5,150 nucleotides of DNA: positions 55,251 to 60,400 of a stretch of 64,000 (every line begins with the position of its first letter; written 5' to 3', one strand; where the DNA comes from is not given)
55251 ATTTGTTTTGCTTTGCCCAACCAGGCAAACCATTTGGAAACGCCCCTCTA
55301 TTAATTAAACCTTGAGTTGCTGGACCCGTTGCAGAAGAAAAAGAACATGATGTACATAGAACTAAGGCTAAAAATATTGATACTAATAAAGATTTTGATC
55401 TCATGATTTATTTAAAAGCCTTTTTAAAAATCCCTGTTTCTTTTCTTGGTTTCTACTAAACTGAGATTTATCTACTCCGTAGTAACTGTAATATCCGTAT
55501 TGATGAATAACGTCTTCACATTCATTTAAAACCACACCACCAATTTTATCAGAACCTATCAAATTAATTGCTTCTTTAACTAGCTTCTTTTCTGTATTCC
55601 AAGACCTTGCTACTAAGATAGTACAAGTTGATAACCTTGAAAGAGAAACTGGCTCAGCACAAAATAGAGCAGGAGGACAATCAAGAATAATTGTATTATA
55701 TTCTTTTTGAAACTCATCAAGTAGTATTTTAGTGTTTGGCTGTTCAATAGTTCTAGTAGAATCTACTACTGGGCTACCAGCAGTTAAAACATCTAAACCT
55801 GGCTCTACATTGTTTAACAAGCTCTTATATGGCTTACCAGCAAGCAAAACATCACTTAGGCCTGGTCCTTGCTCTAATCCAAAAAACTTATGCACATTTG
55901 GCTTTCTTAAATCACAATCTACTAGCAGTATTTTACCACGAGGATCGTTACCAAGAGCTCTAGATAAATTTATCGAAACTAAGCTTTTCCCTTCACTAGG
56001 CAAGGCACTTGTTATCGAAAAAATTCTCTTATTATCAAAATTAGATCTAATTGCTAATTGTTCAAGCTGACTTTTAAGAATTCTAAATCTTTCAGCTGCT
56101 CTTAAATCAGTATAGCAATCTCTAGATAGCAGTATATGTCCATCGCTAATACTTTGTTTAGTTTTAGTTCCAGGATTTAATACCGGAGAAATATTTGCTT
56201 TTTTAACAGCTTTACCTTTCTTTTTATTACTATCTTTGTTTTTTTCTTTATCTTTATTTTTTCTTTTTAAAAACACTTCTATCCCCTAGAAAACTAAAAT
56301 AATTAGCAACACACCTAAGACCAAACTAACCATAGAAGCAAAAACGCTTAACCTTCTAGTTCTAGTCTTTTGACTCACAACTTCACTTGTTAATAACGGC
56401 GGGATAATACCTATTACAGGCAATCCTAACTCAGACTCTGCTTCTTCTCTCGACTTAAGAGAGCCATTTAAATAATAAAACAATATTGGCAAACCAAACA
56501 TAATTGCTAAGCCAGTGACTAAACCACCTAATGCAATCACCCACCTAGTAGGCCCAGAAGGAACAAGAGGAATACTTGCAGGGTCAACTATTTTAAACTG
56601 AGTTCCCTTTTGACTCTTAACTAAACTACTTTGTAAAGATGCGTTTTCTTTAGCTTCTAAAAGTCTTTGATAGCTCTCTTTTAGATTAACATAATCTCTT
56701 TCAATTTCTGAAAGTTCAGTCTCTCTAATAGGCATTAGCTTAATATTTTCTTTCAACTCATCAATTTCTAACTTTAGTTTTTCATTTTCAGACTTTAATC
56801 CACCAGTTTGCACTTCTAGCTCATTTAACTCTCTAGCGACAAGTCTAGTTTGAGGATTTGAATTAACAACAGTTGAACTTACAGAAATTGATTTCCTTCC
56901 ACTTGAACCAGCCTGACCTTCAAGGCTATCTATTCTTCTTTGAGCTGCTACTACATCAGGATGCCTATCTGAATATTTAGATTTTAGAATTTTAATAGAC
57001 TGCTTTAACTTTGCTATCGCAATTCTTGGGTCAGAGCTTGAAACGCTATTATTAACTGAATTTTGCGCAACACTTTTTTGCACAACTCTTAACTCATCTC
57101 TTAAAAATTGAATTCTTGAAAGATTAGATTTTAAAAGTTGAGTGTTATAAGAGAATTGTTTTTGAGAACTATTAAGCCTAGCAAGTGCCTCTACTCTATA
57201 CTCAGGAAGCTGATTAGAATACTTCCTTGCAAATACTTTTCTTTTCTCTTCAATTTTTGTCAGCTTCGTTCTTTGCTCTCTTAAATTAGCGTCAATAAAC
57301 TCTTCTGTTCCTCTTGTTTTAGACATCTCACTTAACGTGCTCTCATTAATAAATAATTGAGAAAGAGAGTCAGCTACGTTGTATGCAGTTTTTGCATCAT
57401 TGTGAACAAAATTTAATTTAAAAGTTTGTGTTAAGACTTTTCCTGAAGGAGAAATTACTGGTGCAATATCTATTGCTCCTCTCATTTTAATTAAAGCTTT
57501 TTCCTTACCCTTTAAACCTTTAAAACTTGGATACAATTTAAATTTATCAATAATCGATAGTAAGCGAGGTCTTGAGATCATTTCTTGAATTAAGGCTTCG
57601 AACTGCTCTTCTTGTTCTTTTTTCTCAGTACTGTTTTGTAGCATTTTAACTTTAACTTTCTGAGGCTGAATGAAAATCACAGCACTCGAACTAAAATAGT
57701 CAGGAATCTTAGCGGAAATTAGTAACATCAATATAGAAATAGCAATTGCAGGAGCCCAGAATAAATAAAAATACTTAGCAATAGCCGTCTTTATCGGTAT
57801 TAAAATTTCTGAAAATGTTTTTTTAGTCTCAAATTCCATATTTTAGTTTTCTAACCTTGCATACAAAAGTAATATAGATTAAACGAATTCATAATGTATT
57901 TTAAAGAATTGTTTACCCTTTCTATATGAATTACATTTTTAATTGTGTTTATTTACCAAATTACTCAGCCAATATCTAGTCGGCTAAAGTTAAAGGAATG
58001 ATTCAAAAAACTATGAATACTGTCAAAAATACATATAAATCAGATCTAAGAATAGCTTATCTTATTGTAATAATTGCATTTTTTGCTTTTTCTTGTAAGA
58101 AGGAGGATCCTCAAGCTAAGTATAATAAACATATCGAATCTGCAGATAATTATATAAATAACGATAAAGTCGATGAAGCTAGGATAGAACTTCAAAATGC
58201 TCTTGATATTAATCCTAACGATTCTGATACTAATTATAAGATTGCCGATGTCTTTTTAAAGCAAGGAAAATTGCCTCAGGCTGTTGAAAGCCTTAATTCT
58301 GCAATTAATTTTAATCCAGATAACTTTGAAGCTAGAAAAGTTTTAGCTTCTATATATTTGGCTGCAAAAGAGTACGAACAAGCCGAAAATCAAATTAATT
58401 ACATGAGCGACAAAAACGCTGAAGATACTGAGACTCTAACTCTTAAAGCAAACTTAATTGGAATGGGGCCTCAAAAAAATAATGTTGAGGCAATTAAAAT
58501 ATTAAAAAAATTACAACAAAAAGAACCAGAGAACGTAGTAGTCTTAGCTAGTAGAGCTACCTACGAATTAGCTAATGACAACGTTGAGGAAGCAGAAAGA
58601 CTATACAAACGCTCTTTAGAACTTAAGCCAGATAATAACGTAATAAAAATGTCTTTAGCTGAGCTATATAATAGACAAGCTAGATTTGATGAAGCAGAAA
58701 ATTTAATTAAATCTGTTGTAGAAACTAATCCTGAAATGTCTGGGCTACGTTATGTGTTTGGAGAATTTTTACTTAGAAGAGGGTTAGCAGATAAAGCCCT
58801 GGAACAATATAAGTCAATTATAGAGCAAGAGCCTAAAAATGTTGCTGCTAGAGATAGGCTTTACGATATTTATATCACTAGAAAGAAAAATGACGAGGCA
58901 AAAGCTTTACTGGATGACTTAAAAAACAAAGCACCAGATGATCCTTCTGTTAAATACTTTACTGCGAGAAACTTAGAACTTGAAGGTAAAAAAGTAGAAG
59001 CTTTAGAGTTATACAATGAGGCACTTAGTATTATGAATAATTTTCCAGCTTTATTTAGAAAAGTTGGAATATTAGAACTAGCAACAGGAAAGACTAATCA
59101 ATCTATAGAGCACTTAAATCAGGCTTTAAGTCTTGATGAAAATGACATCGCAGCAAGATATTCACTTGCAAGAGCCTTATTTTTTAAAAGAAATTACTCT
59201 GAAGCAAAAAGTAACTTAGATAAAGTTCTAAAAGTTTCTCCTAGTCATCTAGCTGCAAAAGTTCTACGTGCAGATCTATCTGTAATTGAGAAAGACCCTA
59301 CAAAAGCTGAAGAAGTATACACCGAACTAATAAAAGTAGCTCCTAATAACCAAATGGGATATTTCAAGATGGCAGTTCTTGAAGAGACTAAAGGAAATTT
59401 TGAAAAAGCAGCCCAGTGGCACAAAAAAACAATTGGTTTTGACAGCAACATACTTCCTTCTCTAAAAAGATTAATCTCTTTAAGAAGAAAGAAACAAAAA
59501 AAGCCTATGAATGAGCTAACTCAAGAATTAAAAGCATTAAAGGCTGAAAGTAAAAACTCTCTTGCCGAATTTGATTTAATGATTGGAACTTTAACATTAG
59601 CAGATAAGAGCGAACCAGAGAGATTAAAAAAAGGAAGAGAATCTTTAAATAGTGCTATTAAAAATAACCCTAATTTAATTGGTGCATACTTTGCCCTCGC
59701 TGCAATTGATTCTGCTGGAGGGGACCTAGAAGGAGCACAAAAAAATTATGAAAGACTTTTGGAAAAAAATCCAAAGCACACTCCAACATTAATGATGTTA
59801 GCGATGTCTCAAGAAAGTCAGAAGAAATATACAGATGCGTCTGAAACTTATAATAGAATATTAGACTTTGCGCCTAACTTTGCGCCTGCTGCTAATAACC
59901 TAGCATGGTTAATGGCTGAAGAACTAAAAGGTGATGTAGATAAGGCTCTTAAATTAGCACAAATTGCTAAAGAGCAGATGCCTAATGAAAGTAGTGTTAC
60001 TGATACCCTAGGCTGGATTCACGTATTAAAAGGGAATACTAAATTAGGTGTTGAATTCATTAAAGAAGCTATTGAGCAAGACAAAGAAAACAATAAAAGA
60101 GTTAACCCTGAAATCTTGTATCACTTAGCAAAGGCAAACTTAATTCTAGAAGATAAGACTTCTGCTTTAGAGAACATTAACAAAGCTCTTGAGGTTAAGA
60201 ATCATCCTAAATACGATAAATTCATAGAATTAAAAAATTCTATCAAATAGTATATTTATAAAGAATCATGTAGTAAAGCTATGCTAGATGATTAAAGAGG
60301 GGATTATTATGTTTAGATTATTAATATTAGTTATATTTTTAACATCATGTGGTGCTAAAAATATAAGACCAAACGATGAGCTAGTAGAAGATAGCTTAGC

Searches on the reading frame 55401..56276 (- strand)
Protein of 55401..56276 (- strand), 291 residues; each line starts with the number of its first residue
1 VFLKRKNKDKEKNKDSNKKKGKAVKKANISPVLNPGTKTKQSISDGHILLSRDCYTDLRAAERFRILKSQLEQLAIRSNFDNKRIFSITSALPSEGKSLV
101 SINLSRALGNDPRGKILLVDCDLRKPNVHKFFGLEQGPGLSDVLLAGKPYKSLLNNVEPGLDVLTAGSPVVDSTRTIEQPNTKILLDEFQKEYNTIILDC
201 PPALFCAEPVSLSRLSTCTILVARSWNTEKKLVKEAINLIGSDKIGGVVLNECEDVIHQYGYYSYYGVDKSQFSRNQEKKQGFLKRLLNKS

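Call 20: search_protein_families(library=pfam, proteins=[window:55401-56276:-], max_evalue=0.001)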
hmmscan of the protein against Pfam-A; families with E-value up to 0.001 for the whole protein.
window:55401-56276:- (291 aa): 3 families
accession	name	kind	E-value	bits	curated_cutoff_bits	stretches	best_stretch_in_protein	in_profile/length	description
PF13614.12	AAA_31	-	1.2e-06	29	27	1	96-212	14-137/177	AAA domain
PF01656.29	CbiA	-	0.00037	20.9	25.4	1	95-211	10-54/125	CobQ/CobB/MinD/ParA nucleotide binding domain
PF10609.15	ParA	-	0.00073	19.5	27.1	1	84-204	4-123/246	NUBPL iron-transfer P-loop NTPase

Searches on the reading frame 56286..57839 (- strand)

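Call 20: search_protein_families(library=pfam, proteins=[window:56286-57839:-], max_evalue=0.001)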
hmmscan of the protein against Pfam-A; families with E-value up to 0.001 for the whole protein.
window:56286-57839:- (517 aa): 1 family
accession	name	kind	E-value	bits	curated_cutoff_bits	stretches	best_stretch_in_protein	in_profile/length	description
PF13807.11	GNVR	-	0.00035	20.9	27.7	0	378-450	8-76/82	G-rich domain on putative tyrosine kinase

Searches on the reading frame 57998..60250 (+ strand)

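Call 20: search_protein_families(library=pfam, proteins=[window:57998-60250:+], max_evalue=0.001)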
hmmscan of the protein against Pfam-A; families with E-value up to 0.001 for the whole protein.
window:57998-60250:+ (750 aa): 34 families (the best 25 are shown)
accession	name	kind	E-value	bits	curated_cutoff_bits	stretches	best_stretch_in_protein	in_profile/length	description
PF14559.12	TPR_19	-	2.3e-54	182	25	6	258-323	1-66/68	Tetratricopeptide repeat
PF13428.12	TPR_14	-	4.4e-41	135.5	23.5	0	563-602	3-42/44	Tetratricopeptide repeat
PF07719.23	TPR_2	-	4.9e-41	135.9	27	0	563-594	3-34/34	Tetratricopeptide repeat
PF13432.12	TPR_16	-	1.2e-40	138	32.7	4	80-132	1-52/65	Tetratricopeptide repeat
PF00515.34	TPR_1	-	8.8e-33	111.2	27.8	0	80-109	5-34/34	Tetratricopeptide repeat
PF13181.12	TPR_8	-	1.2e-30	103.4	25.7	0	386-417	3-34/34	Tetratricopeptide repeat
PF13431.12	TPR_17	-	2.1e-28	96.6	24.4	0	66-96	3-33/34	Tetratricopeptide repeat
PF13414.12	TPR_11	-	6e-27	93.5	26.8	3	84-120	2-38/42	TPR repeat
PF13424.12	TPR_12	-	3.2e-24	85.3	30.1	0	186-241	9-72/77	Tetratricopeptide repeat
PF23914.1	TPR_CcmH_CycH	-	6.3e-24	85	42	2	54-143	62-154/158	Cytochrome c-type biogenesis protein H TPR domain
PF24575.1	TPR_Slam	-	6.7e-24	84.8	35.2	2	159-235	24-102/104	Surface lipoprotein assembly modifier, N-terminal TPR repeats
PF12895.13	ANAPC3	-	3.2e-22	79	27.2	2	67-132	14-78/82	Anaphase-promoting complex, cyclosome, subunit 3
PF13174.12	TPR_6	-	3.9e-18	65.2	26.3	0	598-627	3-32/33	Tetratricopeptide repeat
PF25062.1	ARM_TT21_N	-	4.5e-18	66.3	40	2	292-489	4-205/222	Tetratricopeptide repeat protein 21 N-terminal ARM repeat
PF25060.1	ARM_TT21_2nd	-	8.2e-17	62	27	1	537-597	198-258/270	Tetratricopeptide repeat protein 21 second ARM domain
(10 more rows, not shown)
